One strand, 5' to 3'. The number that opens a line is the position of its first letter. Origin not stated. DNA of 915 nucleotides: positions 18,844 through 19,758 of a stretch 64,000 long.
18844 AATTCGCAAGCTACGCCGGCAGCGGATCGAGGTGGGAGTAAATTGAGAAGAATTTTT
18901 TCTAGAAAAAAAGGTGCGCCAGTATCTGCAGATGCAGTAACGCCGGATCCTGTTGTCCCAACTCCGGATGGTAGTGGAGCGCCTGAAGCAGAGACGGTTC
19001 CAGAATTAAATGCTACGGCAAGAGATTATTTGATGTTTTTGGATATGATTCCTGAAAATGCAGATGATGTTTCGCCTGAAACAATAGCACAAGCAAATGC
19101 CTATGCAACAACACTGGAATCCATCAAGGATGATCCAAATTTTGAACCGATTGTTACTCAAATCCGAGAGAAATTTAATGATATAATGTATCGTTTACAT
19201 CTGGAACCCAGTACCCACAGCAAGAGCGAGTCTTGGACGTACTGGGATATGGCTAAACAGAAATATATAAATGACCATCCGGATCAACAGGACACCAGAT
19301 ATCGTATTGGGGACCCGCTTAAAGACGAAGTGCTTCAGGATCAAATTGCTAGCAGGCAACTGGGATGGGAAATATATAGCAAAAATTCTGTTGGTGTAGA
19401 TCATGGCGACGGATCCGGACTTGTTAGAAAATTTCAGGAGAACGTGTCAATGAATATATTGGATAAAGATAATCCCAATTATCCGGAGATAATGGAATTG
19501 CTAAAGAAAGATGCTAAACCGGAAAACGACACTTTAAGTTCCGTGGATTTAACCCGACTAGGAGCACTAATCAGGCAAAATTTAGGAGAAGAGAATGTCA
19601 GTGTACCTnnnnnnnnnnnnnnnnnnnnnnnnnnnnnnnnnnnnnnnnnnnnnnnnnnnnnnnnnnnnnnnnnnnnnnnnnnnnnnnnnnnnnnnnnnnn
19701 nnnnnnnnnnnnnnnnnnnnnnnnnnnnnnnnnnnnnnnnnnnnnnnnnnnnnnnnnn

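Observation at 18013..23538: Operon of two paralogous small acidic helical proteins and an approximately 1600-aa acidic repeat protein of unknown function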

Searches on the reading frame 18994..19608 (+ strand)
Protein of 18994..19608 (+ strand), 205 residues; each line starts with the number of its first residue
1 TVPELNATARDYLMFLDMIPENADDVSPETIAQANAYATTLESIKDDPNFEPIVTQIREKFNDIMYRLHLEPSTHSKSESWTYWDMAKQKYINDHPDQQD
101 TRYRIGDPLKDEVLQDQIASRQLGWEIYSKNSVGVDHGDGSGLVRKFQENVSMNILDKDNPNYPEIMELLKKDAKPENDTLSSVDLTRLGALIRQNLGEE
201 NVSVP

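Call 64: search_solved_structures(query=A9, max_evalue=10)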
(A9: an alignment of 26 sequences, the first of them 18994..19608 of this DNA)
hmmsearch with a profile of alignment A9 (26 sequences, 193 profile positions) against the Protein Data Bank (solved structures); distinct sequences matched with E-value up to 10: 3.
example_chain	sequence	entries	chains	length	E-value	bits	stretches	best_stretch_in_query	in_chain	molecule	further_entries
2lsl_A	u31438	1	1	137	0.13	15.6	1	123-165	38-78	Telomerase associated protein p65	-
7pul_A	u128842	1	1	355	1.1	12.5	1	26-102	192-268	Beta-N-acetylhexosaminidase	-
2jqq_A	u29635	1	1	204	1.4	12.1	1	4-68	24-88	Conserved oligomeric Golgi complex subunit 2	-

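Call 65: find_related_loci(query=A9, collection=metagenome_contigs, flank=10000)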
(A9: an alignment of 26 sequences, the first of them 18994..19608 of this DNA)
Query A9 (205 aa) in metagenome_contigs; peptide patterns used: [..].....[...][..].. (x = any residue, [..] = any of these).
131 stretches matched a pattern; 98 encode a relative of the query (tblastn E <= 1e-3); the best 80 are kept; 80 distinct loci.
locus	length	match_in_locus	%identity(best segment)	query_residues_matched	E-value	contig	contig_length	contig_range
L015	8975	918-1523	68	4-205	5e-90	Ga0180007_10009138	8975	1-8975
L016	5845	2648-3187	40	10-197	1e-42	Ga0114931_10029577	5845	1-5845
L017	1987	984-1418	37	37-197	3e-28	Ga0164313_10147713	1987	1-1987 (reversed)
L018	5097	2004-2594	34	1-198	1e-25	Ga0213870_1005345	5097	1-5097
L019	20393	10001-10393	37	50-193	6e-24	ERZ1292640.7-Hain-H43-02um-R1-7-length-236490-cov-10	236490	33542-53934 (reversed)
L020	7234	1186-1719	33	11-197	1e-22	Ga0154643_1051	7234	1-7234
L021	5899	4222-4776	31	11-196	2e-20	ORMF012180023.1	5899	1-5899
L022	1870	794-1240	34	34-194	3e-20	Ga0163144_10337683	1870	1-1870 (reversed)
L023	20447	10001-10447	33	19-196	6e-20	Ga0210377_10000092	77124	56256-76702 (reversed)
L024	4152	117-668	30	3-195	2e-19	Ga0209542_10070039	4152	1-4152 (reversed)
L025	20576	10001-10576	33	3-193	5e-20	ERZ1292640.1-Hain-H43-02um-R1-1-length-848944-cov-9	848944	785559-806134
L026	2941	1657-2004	34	62-195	4e-19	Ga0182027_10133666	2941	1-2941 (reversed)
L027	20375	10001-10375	34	50-194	6e-19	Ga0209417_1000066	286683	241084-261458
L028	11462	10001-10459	32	30-194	2e-18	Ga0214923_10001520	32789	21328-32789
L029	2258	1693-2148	30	34-197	2e-18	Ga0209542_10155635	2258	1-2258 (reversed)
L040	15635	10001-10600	29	1-197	2e-16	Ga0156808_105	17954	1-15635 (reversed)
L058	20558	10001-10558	27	3-197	2e-14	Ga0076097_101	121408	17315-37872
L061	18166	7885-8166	34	41-129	1e-13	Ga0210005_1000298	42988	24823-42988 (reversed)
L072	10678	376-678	33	34-131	3e-13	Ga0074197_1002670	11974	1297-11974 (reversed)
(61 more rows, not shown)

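Call 66: find_related_loci(query=A9, collection=viral_contigs, flank=10000)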
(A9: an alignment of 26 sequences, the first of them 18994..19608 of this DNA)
Query A9 (205 aa) in viral_contigs; peptide patterns used: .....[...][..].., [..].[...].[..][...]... (x = any residue, [..] = any of these).
100 stretches matched a pattern; 41 encode a relative of the query (tblastn E <= 1e-3); 41 distinct loci.
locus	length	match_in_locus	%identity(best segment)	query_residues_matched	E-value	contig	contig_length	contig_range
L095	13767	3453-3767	35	25-134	1e-22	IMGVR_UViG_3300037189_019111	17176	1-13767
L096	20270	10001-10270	33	45-134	2e-17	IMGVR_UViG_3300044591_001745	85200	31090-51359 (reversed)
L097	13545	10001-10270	33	45-134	2e-17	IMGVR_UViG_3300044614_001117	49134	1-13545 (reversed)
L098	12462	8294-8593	37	29-127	2e-16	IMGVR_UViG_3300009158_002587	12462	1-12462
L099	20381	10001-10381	33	2-127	2e-18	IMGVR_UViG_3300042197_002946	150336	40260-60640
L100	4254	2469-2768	36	29-127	7e-16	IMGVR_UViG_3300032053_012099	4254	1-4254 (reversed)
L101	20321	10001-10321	33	22-127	5e-15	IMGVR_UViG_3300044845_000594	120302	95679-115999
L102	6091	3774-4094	33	22-127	5e-15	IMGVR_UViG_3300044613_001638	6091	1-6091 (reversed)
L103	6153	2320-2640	33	22-127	5e-15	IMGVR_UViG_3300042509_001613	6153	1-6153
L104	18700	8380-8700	33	22-127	6e-15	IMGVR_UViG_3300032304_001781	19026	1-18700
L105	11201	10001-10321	33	22-127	5e-15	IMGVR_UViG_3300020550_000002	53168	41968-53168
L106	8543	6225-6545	33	22-127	5e-15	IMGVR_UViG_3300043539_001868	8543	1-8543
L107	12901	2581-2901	33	22-127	5e-15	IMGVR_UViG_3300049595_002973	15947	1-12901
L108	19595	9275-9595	33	22-127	5e-15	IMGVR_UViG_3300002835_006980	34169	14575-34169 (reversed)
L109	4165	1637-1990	35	8-127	1e-14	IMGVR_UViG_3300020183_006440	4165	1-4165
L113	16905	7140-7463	32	22-127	1e-13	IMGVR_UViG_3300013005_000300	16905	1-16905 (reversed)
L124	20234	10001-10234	33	50-127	4e-13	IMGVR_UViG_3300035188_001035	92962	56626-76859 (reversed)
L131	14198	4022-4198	37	69-127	4e-10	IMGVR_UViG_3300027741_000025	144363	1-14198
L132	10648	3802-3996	29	79-143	8e-10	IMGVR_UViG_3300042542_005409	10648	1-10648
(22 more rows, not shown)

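Call 69: predict_structure(alignment_id=A9)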
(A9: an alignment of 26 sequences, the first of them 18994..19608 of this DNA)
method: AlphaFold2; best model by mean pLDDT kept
length: 205 residues; sequences in the alignment: 26
mean_pLDDT: 93.4   pTM: 0.89
mean pLDDT of the five models: 93.4, 92.3, 91.0, 89.9, 88.7
residues with pLDDT >= 90: 155; 70-90: 49; 50-70: 1; < 50: 0
segments of 3 or more residues with pLDDT < 50: none
pLDDT, mean of each block of 10 residues (from residue 1): 86 90 84 95 98 98 97 94 97 92 91 97 97 89 89 95 98 92 96 97 87
secondary structure, 60 per line:
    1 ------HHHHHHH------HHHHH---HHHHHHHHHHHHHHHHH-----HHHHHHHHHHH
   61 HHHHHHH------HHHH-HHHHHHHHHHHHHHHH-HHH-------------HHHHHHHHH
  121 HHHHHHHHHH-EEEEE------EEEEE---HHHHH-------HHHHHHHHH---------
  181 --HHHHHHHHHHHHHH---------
elements in order: H7-13 H20-24 H28-44 H50-67 H74-77 H79-94 H112-130 E132-136 E143-147 H151-155 H163-171 H183-196

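Call 72: fold_search(model_id=the predicted structure, library=pdb)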
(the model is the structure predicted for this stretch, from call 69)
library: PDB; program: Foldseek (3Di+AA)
matches with E <= 10: 53; with E <= 0.001: 0
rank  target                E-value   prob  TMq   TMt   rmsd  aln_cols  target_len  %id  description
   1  5cwg                  2.2e+00  0.18  0.25  0.26   8.1       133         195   13  Crystal structure of de novo designed helical repeat protein DHR10 (released 2015-12-16)
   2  7uzf_C                3.2e+00  0.03  0.17  0.09  15.8       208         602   13  Rat Kidney V-ATPase with SidK, State 1 (released 2023-11-22)
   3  9mba_R                3.2e+00  0.02  0.17  0.07  14.9       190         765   11  Cryo-EM structure of complex of transducer-bound GPCR (released 2025-10-01)
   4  8jd3_2                3.3e+00  0.03  0.19  0.08  15.8       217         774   13  Cryo-EM structure of Gi1-bound mGlu2-mGlu3 heterodimer (released 2023-06-21)
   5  7w5k_D                3.7e+00  0.03  0.16  0.08  17.4       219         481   10  The C296A mutant of L-sorbosone dehydrogenase (SNDH) from Gluconobacter Oxydans WSH-004 (released 2023-03-01)
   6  5twa_B                4.3e+00  0.07  0.17  0.20  12.9       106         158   12  Crystal structure of Geodia cydonium BHP2 in complex with Lubomirskia baicalensis Bak-2 (released 2017-01-25)
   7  9unw_F                4.5e+00  0.04  0.23  0.21  16.3       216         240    7  mouse PDCD5-TRiC complex (released 2026-03-25)
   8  3cjd_A                4.7e+00  0.02  0.15  0.17  17.4       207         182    9  Crystal structure of putative TetR transcriptional regulator (YP_510936.1) from Jannaschia sp. CCS1 at 1.79 A resoluti (released 2008-04-01)
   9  3iwj_A                4.7e+00  0.02  0.14  0.08  15.5       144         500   10  Crystal structure of aminoaldehyde dehydrogenase 2 from Pisum sativum (PsAMADH2) (released 2010-01-19)
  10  9jtq                  5.8e+00  0.01  0.14  0.12  14.3       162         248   10  Crystal structure of the light-driven proton pump heimdallarchaeial rhodopsin HeimdallR1 (released 2025-04-02)
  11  1o9k_A                6.1e+00  0.05  0.27  0.28  10.9       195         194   10  Crystal structure of the retinoblastoma tumour suppressor protein bound to E2F peptide (released 2003-03-06)
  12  7vgx_R                6.4e+00  0.02  0.19  0.16  18.4       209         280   10  Neuropeptide Y Y1 Receptor (NPY1R) in Complex with G Protein and its endogeneous Peptide-Agonist Neuropeptide Y (NPY) (released 2022-02-23)
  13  1qi1_A                6.4e+00  0.02  0.15  0.08  18.1       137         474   10  Ternary Complex of an NADP Dependent Aldehyde Dehydrogenase (released 2001-01-10)
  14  7na0_A                6.4e+00  0.02  0.13  0.04  14.4       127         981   10  Structure of Geobacter sulfurreducens proline utilization A (PutA) variant A206W (released 2021-09-22)
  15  5a63_C                6.4e+00  0.02  0.16  0.14  16.0       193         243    6  Cryo-EM structure of the human gamma-secretase complex at 3.4 angstrom resolution. (released 2015-08-05)
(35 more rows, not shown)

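Call 76: search_protein_families(library=pfam, proteins=[L113:5895-13952:+, L124:4556-17164:+, L095:1788-7217:+], max_evalue=0.001)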
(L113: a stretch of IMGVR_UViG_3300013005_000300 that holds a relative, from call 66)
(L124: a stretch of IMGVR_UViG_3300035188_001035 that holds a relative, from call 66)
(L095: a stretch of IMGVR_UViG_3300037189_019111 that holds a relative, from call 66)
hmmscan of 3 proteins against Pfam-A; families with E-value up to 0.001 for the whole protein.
L113:5895-13952:+ (2686 aa): 1 family
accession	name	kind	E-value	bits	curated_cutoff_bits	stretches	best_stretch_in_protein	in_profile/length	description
PF00644.27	PARP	-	8.4e-06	25.9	26.7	1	1686-1738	46-102/199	Poly(ADP-ribose) polymerase catalytic domain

L124:4556-17164:+ (4203 aa): 1 family
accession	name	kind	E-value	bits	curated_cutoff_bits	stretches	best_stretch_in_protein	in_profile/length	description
PF10145.14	PhageMin_Tail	-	5.8e-23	82.3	33.2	1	183-389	2-200/201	Phage-related minor tail protein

L095:1788-7217:+ (1810 aa): 0 families
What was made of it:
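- Closest known: Phage tape measure protein with tail assembly chaperones. Same: The D1 core occurs in a real tape measure protein (call 76).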

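Call 78: search_protein_families(library=pfam, proteins=[L101:9365-10396:+, L098:7586-8683:+, L131:3323-4336:+, L132:3139-4077:+, L072:4-4155:+, L040:9857-15451:+, L061:3475-8370:+, L058:9323-12928:+], max_evalue=0.001)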
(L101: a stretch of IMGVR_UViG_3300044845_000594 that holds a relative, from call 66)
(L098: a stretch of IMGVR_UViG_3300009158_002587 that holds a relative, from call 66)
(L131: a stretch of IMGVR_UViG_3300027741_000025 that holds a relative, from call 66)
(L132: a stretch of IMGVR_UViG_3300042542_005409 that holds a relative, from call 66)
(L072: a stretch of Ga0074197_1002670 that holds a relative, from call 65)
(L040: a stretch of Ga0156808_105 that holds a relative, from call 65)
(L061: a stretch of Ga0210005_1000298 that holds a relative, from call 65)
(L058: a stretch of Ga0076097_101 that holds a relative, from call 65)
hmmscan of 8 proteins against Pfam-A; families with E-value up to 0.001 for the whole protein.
L101:9365-10396:+ (344 aa): 0 families

L098:7586-8683:+ (366 aa): 0 families

L131:3323-4336:+ (338 aa): 0 families

L132:3139-4077:+ (313 aa): 0 families

L072:4-4155:+ (1384 aa): 0 families

L040:9857-15451:+ (1865 aa): 0 families

L061:3475-8370:+ (1632 aa): 0 families

L058:9323-12928:+ (1202 aa): 0 families

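Call 81: search_protein_families(library=phrogs, proteins=[L101:4099-5298:+, L101:5338-6090:+, L101:6402-7520:+, L101:7520-7870:+, L101:8002-8397:+, L101:8513-9364:+, L101:9374-10399:+, L101:10396-11907:+, L101:12380-12850:+, L113:5895-13952:+], max_evalue=0.001)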
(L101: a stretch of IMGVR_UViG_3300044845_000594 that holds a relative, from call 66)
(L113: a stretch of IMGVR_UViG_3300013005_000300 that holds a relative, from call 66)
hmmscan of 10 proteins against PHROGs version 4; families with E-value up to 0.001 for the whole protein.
L101:4099-5298:+ (399 aa): 0 families

L101:5338-6090:+ (250 aa): 0 families

L101:6402-7520:+ (372 aa): 1 family
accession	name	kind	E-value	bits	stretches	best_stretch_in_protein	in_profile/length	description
phrog_21628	-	unknown function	3.5e-15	56.6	1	40-232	83-292/480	-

L101:7520-7870:+ (116 aa): 0 families

L101:8002-8397:+ (131 aa): 0 families

L101:8513-9364:+ (283 aa): 13 families
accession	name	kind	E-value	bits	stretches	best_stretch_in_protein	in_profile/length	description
phrog_67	-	other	5.1e-42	145.8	1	2-269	121-344/743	DNA methyltransferase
phrog_498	-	other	3e-21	76.6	1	15-271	214-423/633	DNA methyltransferase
phrog_6025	-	other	4e-15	56.9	1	3-104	10-100/192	DNA methyltransferase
phrog_3008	-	other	4.5e-14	53.3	1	213-278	156-221/244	DNA methyltransferase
phrog_12517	-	unknown function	7.8e-12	46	1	7-107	162-263/316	-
phrog_18146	-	other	7.6e-11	42.6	1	208-270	50-113/452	DNA methyltransferase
phrog_12862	-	unknown function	5.2e-09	37.1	1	6-105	4-94/149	-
phrog_23148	-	unknown function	1e-08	36.4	1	218-269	96-147/165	-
phrog_18293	-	other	7.4e-08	33.4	1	219-274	58-113/119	methyltransferase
phrog_8769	-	other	7.9e-08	33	1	225-272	10-57/71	methyltransferase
phrog_23085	-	unknown function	7.6e-06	26.6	1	219-268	56-105/138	-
phrog_16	-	DNA, RNA and nucleotide metabolism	1.2e-05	24.7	1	207-280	848-918/986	DNA helicase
phrog_6952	-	other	0.00057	20.8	0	218-262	125-169/181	DNA methyltransferase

L101:9374-10399:+ (341 aa): 0 families

L101:10396-11907:+ (503 aa): 0 families

L101:12380-12850:+ (156 aa): 4 families
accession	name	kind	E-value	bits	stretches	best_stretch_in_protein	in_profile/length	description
phrog_3810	-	other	3.6e-13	50.8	1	84-146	86-148/155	acetyltransferase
phrog_1249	-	other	1.1e-10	42.6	1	74-141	80-147/180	acetyltransferase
phrog_21214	-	other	1.1e-05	26.5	1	87-146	78-128/129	acetyltransferase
phrog_20341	-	other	1.9e-05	26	1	63-147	79-160/180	acetyltransferase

L113:5895-13952:+ (2686 aa): 2 families
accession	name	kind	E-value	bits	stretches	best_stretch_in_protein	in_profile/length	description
phrog_21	-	head and packaging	3.9e-35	122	1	582-902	978-1288/1362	portal protein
phrog_14664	-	unknown function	0.00051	21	1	1691-1725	6-43/193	-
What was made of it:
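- D1 is shared with phage-injected proteins (calls 66, 76, 81).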

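Call 96: fold_search(model_id=the predicted structure, library=viral)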
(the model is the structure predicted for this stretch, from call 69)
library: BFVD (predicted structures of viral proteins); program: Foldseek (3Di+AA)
matches with E <= 10: 63; with E <= 0.001: 0
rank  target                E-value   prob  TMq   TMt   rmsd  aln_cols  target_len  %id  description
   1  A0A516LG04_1          3.3e-01  0.14  0.19  0.07  15.7       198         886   12  (no name in the UniProt tables at hand)
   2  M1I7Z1                1.8e+00  0.04  0.15  0.10  23.3       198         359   15  (no name in the UniProt tables at hand)
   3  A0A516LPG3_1          2.3e+00  0.03  0.17  0.05  18.8       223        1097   12  (no name in the UniProt tables at hand)
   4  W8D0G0                2.4e+00  0.02  0.14  0.14  23.6       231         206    7  Uncharacterized protein [Erwinia phage PhiEaH1]
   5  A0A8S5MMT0            2.7e+00  0.02  0.13  0.06  24.7       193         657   10  Intein splicing domain [Siphoviridae sp. ctxc31]
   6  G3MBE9                3.2e+00  0.04  0.15  0.18  15.7       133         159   11  Gp79 [Bacillus phage G]
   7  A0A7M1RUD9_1          3.8e+00  0.03  0.14  0.03  17.4       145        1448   13  Uncharacterized protein [uncultured phage cr273_1]
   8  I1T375                3.9e+00  0.04  0.14  0.11  13.6       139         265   10  Nonstructural protein [Uriurana virus]
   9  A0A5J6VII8            4.2e+00  0.03  0.18  0.09  14.2       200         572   12  Uncharacterized protein [Megaviridae environmental sample]
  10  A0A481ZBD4            4.4e+00  0.04  0.16  0.12  13.8       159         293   13  Uncharacterized protein [Pithovirus LCPAC304]
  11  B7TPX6                4.4e+00  0.02  0.18  0.05  20.0       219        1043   12  mRNA export factor ICP27 homolog [Guinea pig cytomegalovirus (strain 22122)]
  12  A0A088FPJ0            4.4e+00  0.02  0.15  0.16  17.4       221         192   10  (no name in the UniProt tables at hand)
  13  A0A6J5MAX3            4.6e+00  0.05  0.19  0.15   9.6       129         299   12  Uncharacterized protein [uncultured Caudovirales phage]
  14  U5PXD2                4.6e+00  0.02  0.14  0.10  21.6       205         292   10  Uncharacterized protein [Bacillus phage Spock]
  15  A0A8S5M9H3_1          4.8e+00  0.02  0.16  0.05  19.4       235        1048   11  Uncharacterized protein [Siphoviridae sp. ctv4j104]
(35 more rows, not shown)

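Call 113: search_dna_similar(query=window:18994-19608:+, collection=phages, mode=protein, max_evalue=0.001, max_rows=20)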
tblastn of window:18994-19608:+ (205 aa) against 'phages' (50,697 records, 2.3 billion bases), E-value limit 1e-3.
No match.

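Call 114: search_dna_similar(query=L113:7035-7640:+, collection=phages, mode=protein, max_evalue=0.001, max_rows=20)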
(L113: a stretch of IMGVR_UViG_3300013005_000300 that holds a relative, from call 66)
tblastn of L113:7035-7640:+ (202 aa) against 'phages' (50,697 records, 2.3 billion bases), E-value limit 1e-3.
No match.
